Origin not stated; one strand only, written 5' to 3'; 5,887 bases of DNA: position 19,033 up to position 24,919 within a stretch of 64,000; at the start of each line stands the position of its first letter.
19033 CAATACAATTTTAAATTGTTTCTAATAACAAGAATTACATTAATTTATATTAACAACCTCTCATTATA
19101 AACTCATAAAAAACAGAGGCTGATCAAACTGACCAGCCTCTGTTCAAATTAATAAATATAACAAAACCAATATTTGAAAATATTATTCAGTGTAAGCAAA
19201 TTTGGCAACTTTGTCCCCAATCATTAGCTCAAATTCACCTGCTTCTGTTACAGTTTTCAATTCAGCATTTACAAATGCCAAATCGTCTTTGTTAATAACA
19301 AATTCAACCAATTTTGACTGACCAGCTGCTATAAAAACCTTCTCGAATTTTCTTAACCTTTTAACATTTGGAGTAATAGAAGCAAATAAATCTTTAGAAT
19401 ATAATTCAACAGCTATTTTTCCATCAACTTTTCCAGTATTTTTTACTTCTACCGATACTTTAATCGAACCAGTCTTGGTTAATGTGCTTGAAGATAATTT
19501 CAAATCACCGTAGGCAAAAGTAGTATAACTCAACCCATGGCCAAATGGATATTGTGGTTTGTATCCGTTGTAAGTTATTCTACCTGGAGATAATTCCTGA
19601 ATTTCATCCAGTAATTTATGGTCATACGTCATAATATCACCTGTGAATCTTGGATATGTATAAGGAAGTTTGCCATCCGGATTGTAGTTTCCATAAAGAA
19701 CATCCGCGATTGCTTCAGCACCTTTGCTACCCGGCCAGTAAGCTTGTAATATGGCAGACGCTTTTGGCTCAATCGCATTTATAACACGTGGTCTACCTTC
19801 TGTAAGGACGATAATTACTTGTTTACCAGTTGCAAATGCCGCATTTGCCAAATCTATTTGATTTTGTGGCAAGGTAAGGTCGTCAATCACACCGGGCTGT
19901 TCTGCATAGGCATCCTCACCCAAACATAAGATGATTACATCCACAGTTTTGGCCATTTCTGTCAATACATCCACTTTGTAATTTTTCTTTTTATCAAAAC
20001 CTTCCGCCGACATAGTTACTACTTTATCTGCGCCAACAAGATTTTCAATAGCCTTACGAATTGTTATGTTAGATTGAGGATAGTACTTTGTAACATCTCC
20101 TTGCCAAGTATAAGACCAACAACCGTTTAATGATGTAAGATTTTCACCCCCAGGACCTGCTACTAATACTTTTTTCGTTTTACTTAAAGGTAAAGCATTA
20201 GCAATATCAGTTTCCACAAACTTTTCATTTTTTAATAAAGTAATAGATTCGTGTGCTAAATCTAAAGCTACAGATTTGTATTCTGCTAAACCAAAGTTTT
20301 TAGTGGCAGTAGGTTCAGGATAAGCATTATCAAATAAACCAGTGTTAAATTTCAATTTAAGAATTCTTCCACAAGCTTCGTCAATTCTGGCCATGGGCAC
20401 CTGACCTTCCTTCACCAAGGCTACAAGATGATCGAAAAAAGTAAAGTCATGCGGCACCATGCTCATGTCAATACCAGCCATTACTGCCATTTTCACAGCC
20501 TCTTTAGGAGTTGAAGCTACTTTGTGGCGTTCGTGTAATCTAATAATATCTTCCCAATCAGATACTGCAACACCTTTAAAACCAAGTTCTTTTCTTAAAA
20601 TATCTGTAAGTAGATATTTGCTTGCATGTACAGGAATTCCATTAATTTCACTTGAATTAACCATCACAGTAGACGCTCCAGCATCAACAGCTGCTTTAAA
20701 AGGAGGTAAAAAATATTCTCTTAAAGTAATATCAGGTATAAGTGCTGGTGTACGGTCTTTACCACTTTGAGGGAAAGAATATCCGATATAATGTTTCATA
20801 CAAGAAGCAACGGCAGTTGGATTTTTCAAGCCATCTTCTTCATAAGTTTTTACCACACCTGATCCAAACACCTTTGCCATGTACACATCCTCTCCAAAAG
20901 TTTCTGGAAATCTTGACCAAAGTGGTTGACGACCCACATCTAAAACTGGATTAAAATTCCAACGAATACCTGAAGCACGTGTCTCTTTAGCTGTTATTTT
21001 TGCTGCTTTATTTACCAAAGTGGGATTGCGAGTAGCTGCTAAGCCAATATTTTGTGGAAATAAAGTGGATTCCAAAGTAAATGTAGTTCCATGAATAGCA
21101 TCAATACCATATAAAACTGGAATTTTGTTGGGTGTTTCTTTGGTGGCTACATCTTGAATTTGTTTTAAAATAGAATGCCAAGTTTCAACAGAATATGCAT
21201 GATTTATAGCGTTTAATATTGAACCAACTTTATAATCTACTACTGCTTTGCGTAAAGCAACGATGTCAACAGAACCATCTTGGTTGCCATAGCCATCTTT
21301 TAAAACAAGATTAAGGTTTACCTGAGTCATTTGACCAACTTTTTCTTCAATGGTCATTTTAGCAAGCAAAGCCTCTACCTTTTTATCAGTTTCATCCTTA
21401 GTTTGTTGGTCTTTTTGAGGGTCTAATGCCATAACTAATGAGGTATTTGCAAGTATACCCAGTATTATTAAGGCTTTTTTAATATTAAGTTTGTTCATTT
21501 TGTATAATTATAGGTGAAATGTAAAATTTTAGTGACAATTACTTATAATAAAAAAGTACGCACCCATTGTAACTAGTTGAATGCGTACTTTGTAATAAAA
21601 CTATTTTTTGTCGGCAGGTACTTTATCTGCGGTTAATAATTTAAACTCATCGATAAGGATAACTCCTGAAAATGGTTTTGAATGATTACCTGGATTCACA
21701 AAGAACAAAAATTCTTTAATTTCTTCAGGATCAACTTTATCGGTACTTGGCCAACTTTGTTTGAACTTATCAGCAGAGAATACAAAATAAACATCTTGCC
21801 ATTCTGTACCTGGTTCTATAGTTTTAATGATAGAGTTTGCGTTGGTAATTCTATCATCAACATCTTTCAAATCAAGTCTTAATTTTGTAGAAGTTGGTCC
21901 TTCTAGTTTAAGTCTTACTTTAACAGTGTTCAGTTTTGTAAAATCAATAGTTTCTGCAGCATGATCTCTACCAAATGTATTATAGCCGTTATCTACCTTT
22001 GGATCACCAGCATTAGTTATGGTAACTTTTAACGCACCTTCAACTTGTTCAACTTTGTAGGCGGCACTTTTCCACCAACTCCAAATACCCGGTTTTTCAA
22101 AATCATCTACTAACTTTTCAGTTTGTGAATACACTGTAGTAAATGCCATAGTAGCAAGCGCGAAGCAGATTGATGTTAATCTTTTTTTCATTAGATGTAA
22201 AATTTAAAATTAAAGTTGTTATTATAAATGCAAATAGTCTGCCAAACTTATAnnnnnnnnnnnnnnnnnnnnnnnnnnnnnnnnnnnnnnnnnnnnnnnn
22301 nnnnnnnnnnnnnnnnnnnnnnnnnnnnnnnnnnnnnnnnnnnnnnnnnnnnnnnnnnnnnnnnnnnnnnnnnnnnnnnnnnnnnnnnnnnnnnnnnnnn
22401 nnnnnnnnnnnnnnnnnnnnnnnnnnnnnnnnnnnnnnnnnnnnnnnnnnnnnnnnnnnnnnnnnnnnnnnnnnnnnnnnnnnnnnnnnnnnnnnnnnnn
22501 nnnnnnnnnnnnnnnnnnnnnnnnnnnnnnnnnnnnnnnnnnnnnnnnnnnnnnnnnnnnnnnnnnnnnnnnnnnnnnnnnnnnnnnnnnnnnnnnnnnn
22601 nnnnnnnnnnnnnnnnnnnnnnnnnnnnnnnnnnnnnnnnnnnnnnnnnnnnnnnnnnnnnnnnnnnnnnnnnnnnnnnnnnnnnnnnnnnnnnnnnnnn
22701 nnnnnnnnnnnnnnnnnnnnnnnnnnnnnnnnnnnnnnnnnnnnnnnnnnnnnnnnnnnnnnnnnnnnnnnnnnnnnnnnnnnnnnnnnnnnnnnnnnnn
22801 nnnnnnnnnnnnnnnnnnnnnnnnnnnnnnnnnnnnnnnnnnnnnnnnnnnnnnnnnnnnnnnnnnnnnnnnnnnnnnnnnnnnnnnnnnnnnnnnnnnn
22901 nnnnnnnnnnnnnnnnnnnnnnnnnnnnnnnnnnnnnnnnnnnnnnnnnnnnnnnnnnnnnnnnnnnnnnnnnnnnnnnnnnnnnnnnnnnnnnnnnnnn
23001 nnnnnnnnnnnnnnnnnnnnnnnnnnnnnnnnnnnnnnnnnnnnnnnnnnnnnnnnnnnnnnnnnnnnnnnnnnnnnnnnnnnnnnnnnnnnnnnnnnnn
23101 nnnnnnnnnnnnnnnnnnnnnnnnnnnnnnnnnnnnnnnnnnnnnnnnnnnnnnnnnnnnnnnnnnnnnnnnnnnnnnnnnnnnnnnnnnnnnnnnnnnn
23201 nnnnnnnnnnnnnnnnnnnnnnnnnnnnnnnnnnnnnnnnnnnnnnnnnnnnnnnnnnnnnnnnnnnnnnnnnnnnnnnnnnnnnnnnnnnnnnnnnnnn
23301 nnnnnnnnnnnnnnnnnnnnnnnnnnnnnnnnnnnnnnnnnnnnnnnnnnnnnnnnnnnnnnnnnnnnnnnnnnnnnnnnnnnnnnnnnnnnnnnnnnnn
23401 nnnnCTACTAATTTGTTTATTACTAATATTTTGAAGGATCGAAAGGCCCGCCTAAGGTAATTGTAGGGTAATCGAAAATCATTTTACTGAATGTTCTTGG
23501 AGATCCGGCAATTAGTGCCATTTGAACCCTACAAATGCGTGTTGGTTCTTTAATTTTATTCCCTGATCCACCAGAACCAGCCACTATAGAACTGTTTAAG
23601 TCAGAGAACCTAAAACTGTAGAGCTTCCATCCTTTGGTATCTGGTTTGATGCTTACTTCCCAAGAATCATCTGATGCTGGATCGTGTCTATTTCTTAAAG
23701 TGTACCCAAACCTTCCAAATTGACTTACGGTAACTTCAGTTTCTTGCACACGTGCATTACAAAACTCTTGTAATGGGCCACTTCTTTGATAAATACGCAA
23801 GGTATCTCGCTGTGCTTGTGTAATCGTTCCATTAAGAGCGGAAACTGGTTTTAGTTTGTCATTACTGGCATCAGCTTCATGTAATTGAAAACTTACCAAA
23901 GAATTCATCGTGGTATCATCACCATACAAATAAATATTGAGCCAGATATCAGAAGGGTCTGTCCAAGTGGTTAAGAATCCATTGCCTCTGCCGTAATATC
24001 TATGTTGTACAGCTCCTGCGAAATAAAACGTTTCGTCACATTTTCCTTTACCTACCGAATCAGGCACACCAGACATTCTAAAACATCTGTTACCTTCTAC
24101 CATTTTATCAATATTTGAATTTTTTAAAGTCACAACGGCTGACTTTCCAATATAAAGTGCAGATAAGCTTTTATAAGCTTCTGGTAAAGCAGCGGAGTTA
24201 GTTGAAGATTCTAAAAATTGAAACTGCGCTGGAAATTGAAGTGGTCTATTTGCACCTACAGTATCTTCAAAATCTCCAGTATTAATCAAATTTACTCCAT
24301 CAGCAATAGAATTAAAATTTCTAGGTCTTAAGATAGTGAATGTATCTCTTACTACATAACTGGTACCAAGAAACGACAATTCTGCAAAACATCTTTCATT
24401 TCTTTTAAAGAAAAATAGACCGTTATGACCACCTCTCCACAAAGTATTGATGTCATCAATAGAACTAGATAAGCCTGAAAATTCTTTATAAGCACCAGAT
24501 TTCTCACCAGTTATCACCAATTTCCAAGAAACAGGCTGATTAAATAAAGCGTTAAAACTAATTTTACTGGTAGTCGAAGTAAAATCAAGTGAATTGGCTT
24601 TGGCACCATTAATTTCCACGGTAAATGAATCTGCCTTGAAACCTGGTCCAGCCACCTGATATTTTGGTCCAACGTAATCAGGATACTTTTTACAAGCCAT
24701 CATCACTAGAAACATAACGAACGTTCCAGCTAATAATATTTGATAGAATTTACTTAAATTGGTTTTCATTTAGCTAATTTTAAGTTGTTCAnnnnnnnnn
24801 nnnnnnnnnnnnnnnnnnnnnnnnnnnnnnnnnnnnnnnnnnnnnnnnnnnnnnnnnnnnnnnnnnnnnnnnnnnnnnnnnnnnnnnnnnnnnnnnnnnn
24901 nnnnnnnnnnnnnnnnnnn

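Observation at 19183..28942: Six-gene glycan-utilisation-like operon with GH3 but no SusC/SusD: two unrecognised large beta-barrels instead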

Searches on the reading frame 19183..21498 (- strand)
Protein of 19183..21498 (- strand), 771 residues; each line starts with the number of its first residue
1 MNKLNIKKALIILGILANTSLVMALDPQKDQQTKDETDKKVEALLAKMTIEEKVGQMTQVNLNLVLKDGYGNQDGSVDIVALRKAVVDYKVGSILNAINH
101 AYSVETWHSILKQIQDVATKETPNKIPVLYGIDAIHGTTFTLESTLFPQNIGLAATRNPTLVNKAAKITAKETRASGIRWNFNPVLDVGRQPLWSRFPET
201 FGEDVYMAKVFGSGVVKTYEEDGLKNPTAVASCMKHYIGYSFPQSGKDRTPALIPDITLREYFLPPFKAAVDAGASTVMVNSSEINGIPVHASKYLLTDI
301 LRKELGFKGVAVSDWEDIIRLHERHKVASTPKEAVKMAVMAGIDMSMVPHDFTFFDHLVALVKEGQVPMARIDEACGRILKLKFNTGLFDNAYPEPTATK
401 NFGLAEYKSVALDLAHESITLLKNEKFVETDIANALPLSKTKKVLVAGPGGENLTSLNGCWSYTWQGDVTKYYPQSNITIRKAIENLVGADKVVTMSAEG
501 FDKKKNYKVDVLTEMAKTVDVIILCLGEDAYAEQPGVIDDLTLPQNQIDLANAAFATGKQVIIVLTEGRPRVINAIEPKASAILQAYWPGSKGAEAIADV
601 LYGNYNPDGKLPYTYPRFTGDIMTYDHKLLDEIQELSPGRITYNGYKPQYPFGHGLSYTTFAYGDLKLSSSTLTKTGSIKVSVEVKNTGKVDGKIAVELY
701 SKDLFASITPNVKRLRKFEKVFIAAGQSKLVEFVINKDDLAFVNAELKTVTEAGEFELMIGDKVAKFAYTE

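Call 4: search_protein_families(library=pfam, proteins=[window:19183-21498:-], max_evalue=1)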
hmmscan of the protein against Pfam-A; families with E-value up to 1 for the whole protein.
window:19183-21498:- (771 aa): 3 families
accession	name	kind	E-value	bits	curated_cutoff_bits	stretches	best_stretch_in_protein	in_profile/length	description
PF00933.27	Glyco_hydro_3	-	1.8e-73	248.2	27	1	49-382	1-316/316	Glycosyl hydrolase family 3 N terminal domain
PF01915.27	Glyco_hydro_3_C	-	6.2e-41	141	31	1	419-658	1-200/200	Glycosyl hydrolase family 3 C-terminal domain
PF14310.12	Fn3-like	-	8.4e-17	61.5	25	1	697-762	3-69/71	Fibronectin type III-like domain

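Call 5: search_protein_families(library=ncbifam, proteins=[window:19183-21498:-], max_evalue=1)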
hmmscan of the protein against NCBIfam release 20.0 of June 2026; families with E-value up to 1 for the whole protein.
window:19183-21498:- (771 aa): 9 families
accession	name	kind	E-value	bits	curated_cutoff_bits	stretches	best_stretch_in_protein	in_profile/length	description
NF011678.0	PRK15098.1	equivalog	9.7e-147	490.5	666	1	12-764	6-754/765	beta-glucosidase BglX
NF052331.1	Bet13-16Glucosase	equivalog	3.1e-132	442.2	1330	2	32-462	7-410/750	exo-beta-d-1,3/1,6-glucosidase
NF052329.1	XyloArabinsidase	equivalog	2.7e-121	406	1050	1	37-766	2-721/750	beta-xylosidase/alpha-l-arabinosidase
NF041579.1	betaxyl_Flavo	equivalog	2.5e-116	389.6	1350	2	112-762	52-701/716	beta-xylosidase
NF041776.1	xylosidase_Xyl3A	equivalog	2.2e-93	313.8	1250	2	133-502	53-425/846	xylan 1,4-beta-xylosidase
NF041610.1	alph_arabinopyran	equivalog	7.5e-64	216.2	1300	1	141-762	55-640/738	exo-alpha-(1->6)-L-arabinopyranosidase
NF052330.1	BetGlucosiCelf0468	equivalog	4.9e-56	190.4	1300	2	143-452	53-347/817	beta-d-glucosidase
NF003740.0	PRK05337.1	equivalog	3.7e-12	46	207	1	159-379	97-311/340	beta-N-acetylhexosaminidase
NF038115.1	SVAGG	subfamily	0.0039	16.3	150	1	666-708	268-311/407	SVAGG family GlyGly-CTERM protein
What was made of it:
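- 19183..21498 (-): g6 (771 aa), a GH3 BglX-like exo-glycosidase with a signal peptide and no lipobox or T9SS C-terminal domain. Presumably periplasmic. Pfam GH3 N, C and Fn3-like domains; NCBIfam BglX at 490 bits (calls 4, 5).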

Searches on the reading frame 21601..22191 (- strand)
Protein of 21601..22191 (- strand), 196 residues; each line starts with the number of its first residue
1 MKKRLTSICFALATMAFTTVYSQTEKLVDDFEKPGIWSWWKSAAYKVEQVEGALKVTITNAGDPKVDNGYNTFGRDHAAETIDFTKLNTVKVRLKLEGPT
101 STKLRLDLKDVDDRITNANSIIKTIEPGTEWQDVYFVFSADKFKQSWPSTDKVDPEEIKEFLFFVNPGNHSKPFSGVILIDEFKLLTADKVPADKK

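Call 4: search_protein_families(library=pfam, proteins=[window:21601-22191:-], max_evalue=1)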
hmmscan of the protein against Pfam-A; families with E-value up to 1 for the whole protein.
window:21601-22191:- (196 aa): 0 families

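Call 5: search_protein_families(library=ncbifam, proteins=[window:21601-22191:-], max_evalue=1)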
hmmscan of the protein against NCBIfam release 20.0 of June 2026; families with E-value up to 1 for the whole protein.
window:21601-22191:- (196 aa): 1 family
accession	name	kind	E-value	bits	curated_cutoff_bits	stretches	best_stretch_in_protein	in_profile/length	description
NF007829.0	PRK10538.1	equivalog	0.0078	15.6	411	1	101-166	158-220/248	bifunctional NADP-dependent 3-hydroxy acid dehydrogenase/3-hydroxypropionate dehydrogenase YdfG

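Call 64: search_solved_structures(query=A4, max_evalue=10, show_alignments=2)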
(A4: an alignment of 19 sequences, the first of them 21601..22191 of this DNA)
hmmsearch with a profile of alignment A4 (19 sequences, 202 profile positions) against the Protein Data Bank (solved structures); distinct sequences matched with E-value up to 10: 2.
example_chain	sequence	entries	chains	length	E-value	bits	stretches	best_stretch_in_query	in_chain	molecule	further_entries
2nar_A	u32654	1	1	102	0.49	12.9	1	33-84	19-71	Effector protein Avr3a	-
5chx_A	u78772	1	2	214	2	10.9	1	97-138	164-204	Xrcc4-MYH7-1590-1657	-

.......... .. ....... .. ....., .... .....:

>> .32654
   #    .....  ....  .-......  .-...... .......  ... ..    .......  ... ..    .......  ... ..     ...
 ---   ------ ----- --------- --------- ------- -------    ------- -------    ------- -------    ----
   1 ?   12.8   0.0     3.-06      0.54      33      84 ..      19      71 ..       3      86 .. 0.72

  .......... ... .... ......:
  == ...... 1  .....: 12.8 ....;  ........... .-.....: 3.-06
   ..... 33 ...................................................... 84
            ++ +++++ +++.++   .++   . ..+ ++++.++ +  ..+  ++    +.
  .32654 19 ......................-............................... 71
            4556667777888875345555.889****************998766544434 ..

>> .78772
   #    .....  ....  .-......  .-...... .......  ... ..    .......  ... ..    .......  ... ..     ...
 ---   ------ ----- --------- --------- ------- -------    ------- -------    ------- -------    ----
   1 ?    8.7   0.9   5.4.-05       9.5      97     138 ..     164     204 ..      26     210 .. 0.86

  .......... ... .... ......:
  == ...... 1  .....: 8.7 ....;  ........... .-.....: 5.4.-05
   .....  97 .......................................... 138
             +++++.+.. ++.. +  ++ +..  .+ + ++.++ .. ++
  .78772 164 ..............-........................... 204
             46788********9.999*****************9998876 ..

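Call 73: find_homologous_proteins(query=window:21601-22191:-, max_evalue=0.001)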
Query window:21601-22191:- (196 aa): 9 proteins with E <= 0.001 among 137 candidates.
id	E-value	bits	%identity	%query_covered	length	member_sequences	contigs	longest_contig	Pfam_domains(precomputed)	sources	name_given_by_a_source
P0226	1.4e-122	424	96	100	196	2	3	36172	-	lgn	-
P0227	1.7e-95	336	74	100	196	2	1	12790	-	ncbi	ncbi:MAG: hypothetical protein SNJ77_01590 [Cytophagales bacterium]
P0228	4.7e-94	331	74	99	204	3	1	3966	-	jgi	jgi:hypothetical protein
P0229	8.5e-88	311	69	100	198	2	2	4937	-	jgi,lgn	jgi:hypothetical protein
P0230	2.3e-84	300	67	100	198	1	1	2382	-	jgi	jgi:hypothetical protein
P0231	4.2e-84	299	68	100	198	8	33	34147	-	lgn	-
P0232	1.1e-82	294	65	99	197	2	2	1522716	-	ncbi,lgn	ncbi:MAG: carbohydrate binding domain-containing protein [Cytophagales bacterium]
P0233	2.0e-82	293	66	100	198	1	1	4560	-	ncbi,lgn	-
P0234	4.9e-46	175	45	94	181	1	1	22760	-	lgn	-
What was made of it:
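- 21601..22191 (-): g5 (196 aa), a single CBM-like domain with an ordinary signal peptide and no lipobox. It has no counterpart in the C. hutchinsonii cluster. Orthologues are found in the window's clade, one named 'carbohydrate binding domain-containing protein' (call 73).
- Tried and rejected: The word-indexed search with g5 returned only 9 close orthologues (call 73).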

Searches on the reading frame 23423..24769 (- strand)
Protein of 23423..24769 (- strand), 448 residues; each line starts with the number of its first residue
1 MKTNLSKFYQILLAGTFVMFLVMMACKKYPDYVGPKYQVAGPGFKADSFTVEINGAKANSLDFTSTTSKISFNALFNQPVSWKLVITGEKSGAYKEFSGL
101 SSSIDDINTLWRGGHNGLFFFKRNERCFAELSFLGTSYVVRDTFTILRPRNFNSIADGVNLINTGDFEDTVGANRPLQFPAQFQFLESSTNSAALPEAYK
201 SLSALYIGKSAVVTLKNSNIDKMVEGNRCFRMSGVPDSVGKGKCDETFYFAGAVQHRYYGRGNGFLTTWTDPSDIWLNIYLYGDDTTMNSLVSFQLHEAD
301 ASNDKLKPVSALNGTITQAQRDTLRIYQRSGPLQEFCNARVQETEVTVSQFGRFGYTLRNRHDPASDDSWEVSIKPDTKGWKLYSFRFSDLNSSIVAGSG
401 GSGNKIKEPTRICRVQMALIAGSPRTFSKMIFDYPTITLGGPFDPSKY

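Call 4: search_protein_families(library=pfam, proteins=[window:23423-24769:-], max_evalue=1)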
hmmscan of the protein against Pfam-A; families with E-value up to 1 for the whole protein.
window:23423-24769:- (448 aa): 0 families
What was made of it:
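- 23423..24769 (-): g3 (448 aa), a CHU_1278-family lipoprotein with an invariant lipobox Cys26. Putative surface glycan-binding protein; not SusD-like. No Pfam or SusD hit (call 4).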

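Call 5: search_protein_families(library=ncbifam, proteins=[window:23423-24769:-], max_evalue=1)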
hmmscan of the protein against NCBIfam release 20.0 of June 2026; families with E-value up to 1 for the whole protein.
window:23423-24769:- (448 aa): 1 family
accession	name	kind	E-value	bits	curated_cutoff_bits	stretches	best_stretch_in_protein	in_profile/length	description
TIGR03132.1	malonate_mdcB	equivalog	0.017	14.6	282.35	1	100-128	198-226/272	triphosphoribosyl-dephospho-CoA synthase MdcB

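Call 62: search_solved_structures(query=A3, max_evalue=10, show_alignments=2)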
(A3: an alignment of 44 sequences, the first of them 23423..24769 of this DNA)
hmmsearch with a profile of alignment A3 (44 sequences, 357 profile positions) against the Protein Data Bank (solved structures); distinct sequences matched with E-value up to 10: 2.
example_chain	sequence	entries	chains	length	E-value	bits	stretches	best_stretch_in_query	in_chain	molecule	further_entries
7cmj_A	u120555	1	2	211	0.43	12.9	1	326-353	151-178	Hypoxanthine phosphoribosyltransferase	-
1pzm_A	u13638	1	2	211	0.67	12.3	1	326-353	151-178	hypoxanthine-guanine phosphoribosyltransferase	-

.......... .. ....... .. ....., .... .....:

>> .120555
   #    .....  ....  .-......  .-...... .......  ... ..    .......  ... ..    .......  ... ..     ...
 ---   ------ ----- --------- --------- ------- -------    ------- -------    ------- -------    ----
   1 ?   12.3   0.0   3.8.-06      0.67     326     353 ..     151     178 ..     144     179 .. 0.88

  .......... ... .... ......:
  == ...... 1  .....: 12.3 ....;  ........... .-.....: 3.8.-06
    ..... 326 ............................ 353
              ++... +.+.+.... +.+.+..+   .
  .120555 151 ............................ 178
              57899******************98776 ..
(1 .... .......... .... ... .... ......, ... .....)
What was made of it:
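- Tried and rejected: Profiles of the g3 family and of the CBM-like domain against the PDB gave only chance hits (calls 62, 64).
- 23423..24769 (-): The family profile finds no PDB relative (call 62).
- On SusC/SusD PUL: The g3 family profile finds no SusD in the PDB (call 62).
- The g3 profile finds no SusD structure in the PDB (call 62).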
